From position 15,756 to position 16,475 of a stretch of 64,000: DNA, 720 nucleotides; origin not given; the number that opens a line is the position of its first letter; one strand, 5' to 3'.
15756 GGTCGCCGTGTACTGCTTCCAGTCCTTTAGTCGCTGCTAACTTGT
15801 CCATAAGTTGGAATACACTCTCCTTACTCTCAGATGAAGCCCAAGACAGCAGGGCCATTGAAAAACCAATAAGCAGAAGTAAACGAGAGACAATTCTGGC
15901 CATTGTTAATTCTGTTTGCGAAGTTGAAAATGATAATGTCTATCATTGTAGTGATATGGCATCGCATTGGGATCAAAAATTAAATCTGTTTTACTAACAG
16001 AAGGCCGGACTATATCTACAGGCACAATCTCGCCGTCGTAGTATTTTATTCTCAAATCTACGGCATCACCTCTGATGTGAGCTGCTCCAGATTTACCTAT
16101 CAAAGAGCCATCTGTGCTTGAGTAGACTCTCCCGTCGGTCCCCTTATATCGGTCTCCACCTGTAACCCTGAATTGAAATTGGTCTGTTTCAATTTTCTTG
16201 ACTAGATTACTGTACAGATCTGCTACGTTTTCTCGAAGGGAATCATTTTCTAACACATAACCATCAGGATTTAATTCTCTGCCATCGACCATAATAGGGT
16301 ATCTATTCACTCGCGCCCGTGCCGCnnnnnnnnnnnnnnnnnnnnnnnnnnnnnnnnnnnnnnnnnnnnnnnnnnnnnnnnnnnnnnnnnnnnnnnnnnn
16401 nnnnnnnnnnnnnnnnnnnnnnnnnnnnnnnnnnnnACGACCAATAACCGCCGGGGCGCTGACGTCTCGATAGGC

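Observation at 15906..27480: Two of the RHS tips target peptidoglycan (GH24 lysozyme and an M15-type zinc peptidase), and each is paired with a signal-peptide immunity gene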

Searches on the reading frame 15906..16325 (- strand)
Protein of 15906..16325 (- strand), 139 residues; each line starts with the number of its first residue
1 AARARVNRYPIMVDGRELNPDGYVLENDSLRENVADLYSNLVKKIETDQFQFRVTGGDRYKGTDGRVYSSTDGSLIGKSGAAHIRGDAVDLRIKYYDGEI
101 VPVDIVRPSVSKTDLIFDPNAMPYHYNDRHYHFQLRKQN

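Call 11: search_protein_families(library=pfam, proteins=[window:15909-16325:-], max_evalue=10)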
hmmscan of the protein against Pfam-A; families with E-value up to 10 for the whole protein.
seq(139 aa): 1 family
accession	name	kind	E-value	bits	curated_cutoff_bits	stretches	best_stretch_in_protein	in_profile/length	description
PF24735.1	DUF7686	-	0.19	12.1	24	1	12-47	31-70/73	Domain of unknown function (DUF7686)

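Call 12: search_solved_structures(query=window:15909-16325:-, max_evalue=10, show_alignments=3)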
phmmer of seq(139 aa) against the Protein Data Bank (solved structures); distinct sequences matched with E-value up to 10: 1.
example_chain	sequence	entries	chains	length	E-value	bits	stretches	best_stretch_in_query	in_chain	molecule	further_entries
6b53_A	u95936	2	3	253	0.51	13.6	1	40-98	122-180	Sulfotransferase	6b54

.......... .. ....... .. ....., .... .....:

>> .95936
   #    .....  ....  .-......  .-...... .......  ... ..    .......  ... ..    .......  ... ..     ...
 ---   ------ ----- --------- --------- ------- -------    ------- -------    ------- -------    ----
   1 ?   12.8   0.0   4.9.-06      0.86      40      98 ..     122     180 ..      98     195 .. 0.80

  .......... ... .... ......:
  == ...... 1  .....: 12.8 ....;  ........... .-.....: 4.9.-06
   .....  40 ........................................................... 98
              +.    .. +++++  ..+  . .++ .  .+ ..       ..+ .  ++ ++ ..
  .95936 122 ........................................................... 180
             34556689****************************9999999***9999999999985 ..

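Call 17: find_homologous_proteins(query=window:15909-16325:-, max_evalue=0.001)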
Query seq(139 aa) (139 aa): 10 proteins with E <= 0.001 among 31 candidates.
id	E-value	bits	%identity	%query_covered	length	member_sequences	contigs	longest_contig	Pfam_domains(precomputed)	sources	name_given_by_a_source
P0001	3.6e-65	236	75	100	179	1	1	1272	-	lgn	-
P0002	1.3e-49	186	68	93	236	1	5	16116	-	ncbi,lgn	-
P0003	2.1e-46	175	69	81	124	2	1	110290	-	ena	-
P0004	1.5e-45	172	65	91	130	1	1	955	-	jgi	jgi:hypothetical protein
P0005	2.4e-43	165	61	95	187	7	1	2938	-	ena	-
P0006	2.2e-35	140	69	65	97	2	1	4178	-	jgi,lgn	-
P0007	1.3e-31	127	58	78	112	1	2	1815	-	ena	-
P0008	1.1e-23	102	47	92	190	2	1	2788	-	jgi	-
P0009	1.8e-18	85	43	93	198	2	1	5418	-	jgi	jgi:hypothetical protein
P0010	1.9e-15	75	43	91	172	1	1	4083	-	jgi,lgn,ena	-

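Call 25: find_encoding_contigs(protein=P0002, flank=6000, max_places=3)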
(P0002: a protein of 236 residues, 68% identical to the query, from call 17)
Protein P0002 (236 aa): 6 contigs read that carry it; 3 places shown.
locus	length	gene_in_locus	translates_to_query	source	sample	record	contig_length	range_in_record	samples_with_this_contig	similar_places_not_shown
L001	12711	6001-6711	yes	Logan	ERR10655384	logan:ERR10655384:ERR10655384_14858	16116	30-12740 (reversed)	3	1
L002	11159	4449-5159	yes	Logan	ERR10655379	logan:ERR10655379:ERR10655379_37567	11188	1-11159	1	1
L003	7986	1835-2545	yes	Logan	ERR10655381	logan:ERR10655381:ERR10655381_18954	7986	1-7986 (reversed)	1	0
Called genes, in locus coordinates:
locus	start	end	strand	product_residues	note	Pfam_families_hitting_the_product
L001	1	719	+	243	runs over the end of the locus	-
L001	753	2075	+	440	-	PF04610:TrbL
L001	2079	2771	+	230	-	PF04335:VirB8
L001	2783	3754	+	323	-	PF03524:CagX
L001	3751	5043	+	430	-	PF03743:TrbI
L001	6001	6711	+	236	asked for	-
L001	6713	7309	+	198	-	-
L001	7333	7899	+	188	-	-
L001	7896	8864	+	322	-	-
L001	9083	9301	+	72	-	PF01527:HTH_Tnp_1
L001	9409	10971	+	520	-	PF02518:HATPase_c, PF13589:HATPase_c_3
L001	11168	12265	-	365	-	PF00589:Phage_integrase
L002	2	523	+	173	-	?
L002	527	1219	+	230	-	PF04335:VirB8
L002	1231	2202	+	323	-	PF03524:CagX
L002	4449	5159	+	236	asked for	-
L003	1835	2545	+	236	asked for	-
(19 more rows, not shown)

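Call 26: find_encoding_contigs(protein=P0003, flank=6000, max_places=2)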
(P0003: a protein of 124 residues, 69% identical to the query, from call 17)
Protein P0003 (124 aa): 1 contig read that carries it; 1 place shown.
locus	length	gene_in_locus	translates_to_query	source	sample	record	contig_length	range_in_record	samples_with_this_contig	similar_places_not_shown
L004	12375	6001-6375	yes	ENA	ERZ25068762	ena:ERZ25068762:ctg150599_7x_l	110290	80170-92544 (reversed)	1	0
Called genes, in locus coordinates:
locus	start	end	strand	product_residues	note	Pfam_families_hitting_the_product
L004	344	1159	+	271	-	PF00959:Phage_lysozyme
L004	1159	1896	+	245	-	-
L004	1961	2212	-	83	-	PF08845:SymE_toxin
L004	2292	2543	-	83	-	-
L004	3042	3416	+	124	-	-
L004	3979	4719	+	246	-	-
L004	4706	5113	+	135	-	-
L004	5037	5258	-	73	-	-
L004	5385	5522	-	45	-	-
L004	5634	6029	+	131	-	-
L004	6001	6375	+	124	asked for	-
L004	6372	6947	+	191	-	-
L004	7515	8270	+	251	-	-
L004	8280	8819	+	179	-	-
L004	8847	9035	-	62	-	-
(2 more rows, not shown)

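Call 28: predict_structure(alignment_id=A1)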
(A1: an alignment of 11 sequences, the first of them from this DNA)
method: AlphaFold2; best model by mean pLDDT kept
length: 139 residues; sequences in the alignment: 11
mean_pLDDT: 91.7   pTM: 0.86
mean pLDDT of the five models: 91.7, 91.2, 86.9, 86.2, 81.0
residues with pLDDT >= 90: 112; 70-90: 21; 50-70: 2; < 50: 4
segments of 3 or more residues with pLDDT < 50: 1-3
pLDDT, mean of each block of 10 residues (from residue 1): 70 95 96 98 95 95 95 89 94 95 96 91 89 86
secondary structure, 60 per line:
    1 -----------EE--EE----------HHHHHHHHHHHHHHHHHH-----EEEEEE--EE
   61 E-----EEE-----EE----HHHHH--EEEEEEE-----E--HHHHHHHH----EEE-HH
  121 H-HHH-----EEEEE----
elements in order: H28-45 E51-56 E59-61 E67-69 H81-85 E88-94 H103-110 E115-117 E131-135
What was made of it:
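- On Peptidase M15 (LAS zinc peptidases; Pfam Peptidase_M15_3 / M15_2 / VanY): The model is confident (pLDDT 91.7, call 28) and the six best PDB matches are all M15 enzymes.
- AlphaFold pLDDT is 91.7 (call 28).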

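Call 32: fold_search(model_id=the predicted structure, library=pdb)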
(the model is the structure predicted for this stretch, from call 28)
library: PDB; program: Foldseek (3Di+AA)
matches with E <= 10: 279; with E <= 0.001: 0
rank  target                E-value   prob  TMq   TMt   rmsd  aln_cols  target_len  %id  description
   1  6akv                  1.7e-02  0.97  0.45  0.42   6.1       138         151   19  Crystal structure of LysB4, the endolysin from Bacillus cereus-targeting bacteriophage B4 (released 2019-02-13)
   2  8q2g                  7.7e-02  0.69  0.36  0.39   6.8       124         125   17  X-ray structure of LysECD7 endolysin against Gram-negative bacteria (released 2024-07-31)
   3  2mxz_MODEL_1_A        8.2e-02  0.63  0.37  0.38   7.1       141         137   17  Bacteriophage T5 l-alanoyl-d-glutamate peptidase comlpex with Zn2+ (Endo T5-ZN2+) (released 2015-02-11)
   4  5opz_A                1.0e-01  0.44  0.33  0.34   9.0       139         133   16  Crystal structure of Serratia marcescens L-Ala D-Glu endopeptidase ChiX (released 2018-01-17)
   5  1r44_A                1.3e-01  0.84  0.44  0.32   8.4       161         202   16  Crystal Structure of VanX (released 2004-06-15)
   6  23ri_MODEL_1_A        1.6e-01  0.57  0.38  0.40   5.3       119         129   14  l-alanoyl-d-glutamate peptidase bacteriophage RB49 comlpex with Zn2+ (released 2026-02-25)
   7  4zt2_B                5.7e-01  0.05  0.17  0.06  15.5       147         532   15  Trypanosoma brucei methionyl-tRNA synthetase in complex with inhibitor N-(3,5-dichlorobenzyl)-N'-(1H-imidazo[4,5-b]pyr (released 2016-05-04)
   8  3lb5_C                6.1e-01  0.05  0.17  0.18  11.1       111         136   12  Crystal structure of Hit-like protein involved in cell-cycle regulation from Bartonella henselae with unknown ligand (released 2010-01-19)
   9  8kg6_N                8.2e-01  0.05  0.17  0.07  14.1       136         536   11  Yeast replisome in state I (released 2023-12-06)
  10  9v27_sf               1.5e+00  0.09  0.19  0.12   6.7        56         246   21  Cryo- EM structure of small subunit (body) of 75S ribosome with A/P- & P/E- tRNAs from Entamoeba histolytica (released 2025-10-08)
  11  7yd4                  1.6e+00  0.06  0.23  0.19   8.6       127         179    8  Crystal structure of an N terminal truncated secreted protein, Rv0398c from Mycobacterium tuberculosis (released 2023-06-28)
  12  7jja                  1.7e+00  0.02  0.15  0.12  13.2       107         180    5  Crystal structure of the ZinT-like domain of Streptococcus pneumoniae AdcA in the apo form (released 2020-12-23)
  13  8g60_LI               1.9e+00  0.07  0.26  0.18  11.0       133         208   11  mRNA decoding in human is kinetically and structurally distinct from bacteria (CR state) (released 2023-04-19)
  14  8tri_B                1.9e+00  0.06  0.21  0.09  11.5       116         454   12  Crystal Structure of Mouse Cadherin-23 EC25-MAD28 F2894A (released 2024-08-28)
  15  6mes_B                1.9e+00  0.02  0.17  0.06  13.4       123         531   15  Trypanosoma brucei methionyl-tRNA synthetase in complex with inhibitor (Chem 1907) (released 2019-09-18)
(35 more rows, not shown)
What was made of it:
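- On Peptidase M15 (LAS zinc peptidases; Pfam Peptidase_M15_3 / M15_2 / VanY): But E is 0.017-0.16 and TM 0.33-0.45 (call 32).
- The six best PDB fold matches are all M15 peptidases: LysB4, LysECD7, the T5 and RB49 L-Ala-D-Glu peptidases, ChiX and VanX (call 32). The fold matches are weak (best E=0.017, TM~0.45; call 32).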

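Call 34: search_protein_representatives(alignment_id=A1)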
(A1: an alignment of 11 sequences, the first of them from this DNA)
Query: 11 sequences, 179 profile positions. Proteins with E-value up to 0.001 (for the whole library): 198; up to 1e-10: 103; up to 1e-30: 22. The best 150 are listed.
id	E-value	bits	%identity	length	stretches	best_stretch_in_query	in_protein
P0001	1.5e-74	266.0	-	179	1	11-179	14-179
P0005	7.1e-69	247.5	-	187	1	5-178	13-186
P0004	1.9e-65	236.4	-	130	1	49-178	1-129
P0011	4.1e-59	215.7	-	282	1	7-178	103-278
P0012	8.9e-59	214.6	-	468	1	11-178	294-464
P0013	3.4e-58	212.7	-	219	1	36-177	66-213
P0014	4.0e-58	212.5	-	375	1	45-176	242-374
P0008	3.3e-56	206.2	-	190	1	5-176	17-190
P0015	7.1e-56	205.2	-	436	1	45-175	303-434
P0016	2.1e-53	197.1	-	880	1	27-179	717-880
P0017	4.9e-51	189.4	-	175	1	33-177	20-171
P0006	4.6e-47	176.5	-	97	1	83-178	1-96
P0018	3.0e-44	167.3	-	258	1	34-176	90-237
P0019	2.2e-41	158.0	-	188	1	13-178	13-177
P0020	8.5e-41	156.1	-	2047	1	48-174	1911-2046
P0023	5.6e-36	140.3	-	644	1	39-177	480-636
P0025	1.7e-34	135.6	-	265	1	47-176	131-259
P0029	4.4e-30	121.1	-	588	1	55-178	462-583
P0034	3.8e-25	105.1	-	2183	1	42-177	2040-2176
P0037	2.1e-23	99.4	-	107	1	75-178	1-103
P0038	2.5e-22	95.9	-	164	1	52-176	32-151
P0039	5.3e-22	94.8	-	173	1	45-178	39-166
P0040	1.1e-21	93.7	-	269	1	49-178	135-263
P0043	2.1e-20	89.6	-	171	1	39-174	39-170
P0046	2.3e-19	86.2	-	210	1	54-177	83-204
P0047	1.6e-18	83.5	-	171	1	30-171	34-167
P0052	1.4e-17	80.4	-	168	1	56-176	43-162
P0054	3.7e-17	79.0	-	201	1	49-176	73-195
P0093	5.8e-12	62.1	-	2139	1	57-178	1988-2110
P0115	3.1e-10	56.5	-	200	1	43-131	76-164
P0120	5.9e-10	55.6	-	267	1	47-134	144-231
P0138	2.4e-08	50.3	-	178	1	45-174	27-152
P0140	3.5e-08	49.8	-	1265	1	56-176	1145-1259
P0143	4.9e-08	49.3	-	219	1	34-131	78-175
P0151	1.1e-07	48.1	-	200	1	46-129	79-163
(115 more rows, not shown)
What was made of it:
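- On Peptidase M15 (LAS zinc peptidases; Pfam Peptidase_M15_3 / M15_2 / VanY): P0143 scores E=4.9e-8 against the tip-family profile (call 34).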

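Call 37: search_protein_families(library=pfam, proteins=[P0016, P0020, P0034, P0093, P0140, P0012, P0023], max_evalue=0.001)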
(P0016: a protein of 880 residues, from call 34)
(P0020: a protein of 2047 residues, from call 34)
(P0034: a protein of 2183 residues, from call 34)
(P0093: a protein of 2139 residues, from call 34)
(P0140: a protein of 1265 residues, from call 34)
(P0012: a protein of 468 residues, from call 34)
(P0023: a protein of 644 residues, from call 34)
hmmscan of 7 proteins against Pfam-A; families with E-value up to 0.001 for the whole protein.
P0016 (880 aa): 0 families

P0020 (2047 aa): 2 families
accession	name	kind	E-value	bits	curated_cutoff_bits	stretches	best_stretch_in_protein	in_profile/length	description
PF19081.6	Ig_7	-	2.3e-22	79.5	27.3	2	201-276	8-83/84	Ig-like domain CHU_C associated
PF20041.5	DUF6443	-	6.8e-20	72.1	27.8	1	457-594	10-135/137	Domain of unknown function (DUF6443)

P0034 (2183 aa): 4 families
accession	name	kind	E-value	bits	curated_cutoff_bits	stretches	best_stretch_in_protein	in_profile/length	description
PF03534.18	SpvB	-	6.7e-14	52.2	22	1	76-257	2-187/287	Salmonella virulence plasmid 65kDa B protein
PF05593.20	RHS_repeat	-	3.7e-13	50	22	1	1125-1162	1-37/38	RHS Repeat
PF13517.12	FG-GAP_3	-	1.6e-11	45.1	26.9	1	620-679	1-60/61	FG-GAP-like repeat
PF01839.29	FG-GAP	-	1.9e-08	34.5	22.1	0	616-629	5-18/37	FG-GAP repeat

P0093 (2139 aa): 2 families
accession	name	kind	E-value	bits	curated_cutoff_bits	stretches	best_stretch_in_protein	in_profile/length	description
PF05593.20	RHS_repeat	-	1.7e-53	178.5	22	4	1178-1211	1-34/38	RHS Repeat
PF20148.4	DUF6531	-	1.8e-09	38.2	24.1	1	867-950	2-73/74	Domain of unknown function (DUF6531)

P0140 (1265 aa): 2 families
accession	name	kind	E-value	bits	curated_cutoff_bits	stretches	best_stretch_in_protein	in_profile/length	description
PF17164.10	DUF5122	-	4.2e-141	459.3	27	11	526-561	1-36/36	Domain of unknown function (DUF5122) beta-propeller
PF12768.13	Rax2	-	4.2e-20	72.6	28.8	1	139-250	23-130/254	Rax2 C-terminal beta propeller domain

P0012 (468 aa): 0 families

P0023 (644 aa): 0 families
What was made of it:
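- The full-length members examined carry the domain at the C-terminus of long RHS-type proteins: SpvB/FG-GAP/RHS, DUF6531-RHS and DUF6443 (calls 34, 37).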

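Call 40: search_solved_structures(query=A3, max_evalue=10, show_alignments=3)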
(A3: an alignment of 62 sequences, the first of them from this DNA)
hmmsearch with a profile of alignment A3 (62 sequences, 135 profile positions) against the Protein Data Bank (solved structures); distinct sequences matched with E-value up to 10: 1.
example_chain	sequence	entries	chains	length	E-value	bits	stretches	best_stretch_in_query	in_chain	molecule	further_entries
6bq2_A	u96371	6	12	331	1.5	12.1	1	55-88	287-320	Thermospermine synthase ACAULIS protein | Thermospermine synthase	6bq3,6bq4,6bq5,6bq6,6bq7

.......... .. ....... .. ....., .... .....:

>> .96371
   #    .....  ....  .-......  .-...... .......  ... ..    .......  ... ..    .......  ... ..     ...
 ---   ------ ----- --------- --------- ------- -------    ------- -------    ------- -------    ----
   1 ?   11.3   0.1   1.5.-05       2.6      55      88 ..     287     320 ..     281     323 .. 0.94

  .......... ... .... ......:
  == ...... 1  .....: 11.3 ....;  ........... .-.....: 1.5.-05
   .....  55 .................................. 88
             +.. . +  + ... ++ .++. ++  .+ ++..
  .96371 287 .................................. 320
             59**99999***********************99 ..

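Call 41: search_protein_families(library=pfam, alignment_id=A3, max_evalue=1)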
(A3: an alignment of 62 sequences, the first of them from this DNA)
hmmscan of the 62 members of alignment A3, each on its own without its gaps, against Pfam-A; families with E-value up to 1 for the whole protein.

A. member 1, seq(139 aa): 1 family
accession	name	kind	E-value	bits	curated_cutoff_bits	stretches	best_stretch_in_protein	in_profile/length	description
PF24735.1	DUF7686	-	0.19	12.1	24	1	12-47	31-70/73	Domain of unknown function (DUF7686)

B. families by the number of members that match (of 62 scanned): 30 families (the first 25 are shown)
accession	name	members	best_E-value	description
PF08291.16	Peptidase_M15_3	19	1.9e-08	Peptidase M15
PF05951.18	Peptidase_M15_2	5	0.00086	Bacterial protein of unknown function (DUF882)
PF00794.24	PI3K_rbd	3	0.17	PI3-kinase family, ras-binding domain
PF16956.11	Porin_7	1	0.0019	Putative general bacterial porin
PF04414.18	tRNA_deacylase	1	0.01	D-aminoacyl-tRNA deacylase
PF21029.3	RMC1_N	1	0.013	Regulator of MON1-CCZ1 complex, N-terminal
PF06370.16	DUF1069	1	0.016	Protein of unknown function (DUF1069)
PF04273.18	BLH_phosphatase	1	0.03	Beta-lactamase hydrolase-like protein, phosphatase-like domain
PF17793.6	AHD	1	0.032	ANC1 homology domain (AHD)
PF23750.1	RsgI_M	1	0.039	Anti-sigma factor RsgI-like central domain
PF12078.13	DUF3557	1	0.041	Domain of unknown function (DUF3557)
PF16570.11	GramPos_pilinD3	1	0.042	Gram-positive pilin backbone subunit 3, Cna-B-like domain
PF08542.16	Rep_fac_C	1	0.062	Replication factor C C-terminal domain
PF09364.15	XFP_N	1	0.066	XFP N-terminal domain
PF20495.3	DUF6727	1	0.072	Family of unknown function (DUF6727)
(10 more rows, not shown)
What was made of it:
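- On Peptidase M15 (LAS zinc peptidases; Pfam Peptidase_M15_3 / M15_2 / VanY): 19 of 62 family members hit PF08291 (best E=1.9e-8) and 5 hit PF05951 (call 41).
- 19 of 62 members hit Peptidase_M15_3 and 5 hit Peptidase_M15_2 (call 41).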

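Call 44: find_related_loci(query=A1, collection=genome_contigs, flank=5000)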
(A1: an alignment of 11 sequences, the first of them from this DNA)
Query A1 (139 aa) in genome_contigs; peptide patterns used: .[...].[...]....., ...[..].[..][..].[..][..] (x = any residue, [..] = any of these).
44 stretches matched a pattern; 5 encode a relative of the query (tblastn E <= 1e-3); 5 distinct loci.
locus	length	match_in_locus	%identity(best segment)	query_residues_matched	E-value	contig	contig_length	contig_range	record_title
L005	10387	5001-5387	73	7-135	3e-66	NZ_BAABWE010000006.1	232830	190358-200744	Oceaniserpentilla sp. 4NH20-0058 sequence06, whole genome shotgun sequence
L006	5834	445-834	65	5-135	3e-58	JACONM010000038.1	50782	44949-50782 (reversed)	MAG: Cellvibrionales bacterium isolate GM7GCV1 GM7GCV1_Ga0325874_138, whole genome shotgun sequence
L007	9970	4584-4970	68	9-137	4e-57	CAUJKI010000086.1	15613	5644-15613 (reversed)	MAG: Pseudomonadota bacterium isolate KLAP182 genome assembly, contig: KLAP182_504166, whole genome shotgun sequence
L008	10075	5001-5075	72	115-139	6e-9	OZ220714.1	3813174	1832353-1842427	MAG: Gammaproteobacteria bacterium isolate 1a8f7f40-8cb6-4f94-a6e0-ecd99667d799 genome assembly, chromosome: 1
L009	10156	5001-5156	44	85-135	3e-10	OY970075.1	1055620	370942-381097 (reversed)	MAG: uncultured Cytophagales bacterium isolate MFD02979.bin.c.5 genome assembly, chromosome: 1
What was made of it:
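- All known homologues of the M15-like pair come from Gram-negative (mostly gammaproteobacterial) genomes (call 44).
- Tried and rejected: I reran it with the 11-sequence alignment (call 44). The nearest named relatives of the M15-like pair are marine Gammaproteobacteria (call 44).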

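Call 74: search_protein_families(library=ncbifam, proteins=[window:15906-16325:-], max_evalue=0.01)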
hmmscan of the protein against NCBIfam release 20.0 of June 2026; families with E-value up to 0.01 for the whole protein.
window:15906-16325:- (139 aa): 0 families

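Call 79: fold_search(model_id=the predicted structure, library=viral)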
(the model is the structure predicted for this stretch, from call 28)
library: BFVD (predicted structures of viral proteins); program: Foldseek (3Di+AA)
matches with E <= 10: 403; with E <= 0.001: 0
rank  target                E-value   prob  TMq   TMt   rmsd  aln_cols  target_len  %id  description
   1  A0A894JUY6            4.1e-03  0.97  0.36  0.38   6.2       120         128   18  (no name in the UniProt tables at hand)
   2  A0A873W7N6            1.5e-02  0.85  0.35  0.34   6.8       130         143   16  (no name in the UniProt tables at hand)
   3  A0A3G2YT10            2.4e-02  0.93  0.42  0.28   5.5       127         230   13  (no name in the UniProt tables at hand)
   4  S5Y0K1                2.7e-02  0.91  0.42  0.26   6.3       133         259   18  Endolysin [Bacillus phage Troll]
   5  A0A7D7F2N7            3.1e-02  0.98  0.47  0.07   6.0       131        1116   13  (no name in the UniProt tables at hand)
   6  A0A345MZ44            3.7e-02  0.92  0.43  0.31   5.4       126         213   11  (no name in the UniProt tables at hand)
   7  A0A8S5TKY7            3.7e-02  0.54  0.36  0.17  13.1       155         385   19  Peptidase [Podoviridae sp. ctz6O13]
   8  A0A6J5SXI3            6.8e-02  0.91  0.45  0.16   4.8       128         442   15  Glycoside hydrolase, family 19, catalytic [uncultured Caudovirales phage]
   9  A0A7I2                1.0e-01  0.51  0.34  0.26   6.8       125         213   18  Peptidase M15A C-terminal domain-containing protein [Microcystis phage LMM01]
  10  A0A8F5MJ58            1.2e-01  0.77  0.40  0.34   5.4       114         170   14  Peptidase [Microvirus mar52]
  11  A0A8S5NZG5            1.2e-01  0.69  0.42  0.28   7.7       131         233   18  Peptidase [Siphoviridae sp. ctTBR23]
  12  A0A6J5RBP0            1.4e-01  0.30  0.32  0.05  12.5       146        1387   16  Tape measure protein [uncultured Caudovirales phage]
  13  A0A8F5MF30            1.9e-01  0.75  0.42  0.46   5.7       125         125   13  (no name in the UniProt tables at hand)
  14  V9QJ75                1.9e-01  0.66  0.41  0.14   4.9       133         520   10  (no name in the UniProt tables at hand)
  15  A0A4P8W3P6            2.6e-01  0.25  0.26  0.22   5.2        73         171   20  (no name in the UniProt tables at hand)
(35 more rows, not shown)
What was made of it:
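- BFVD matches include M15A, VanY and endolysin peptidase domains (call 79). Fold matches are weak (calls 32, 79).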
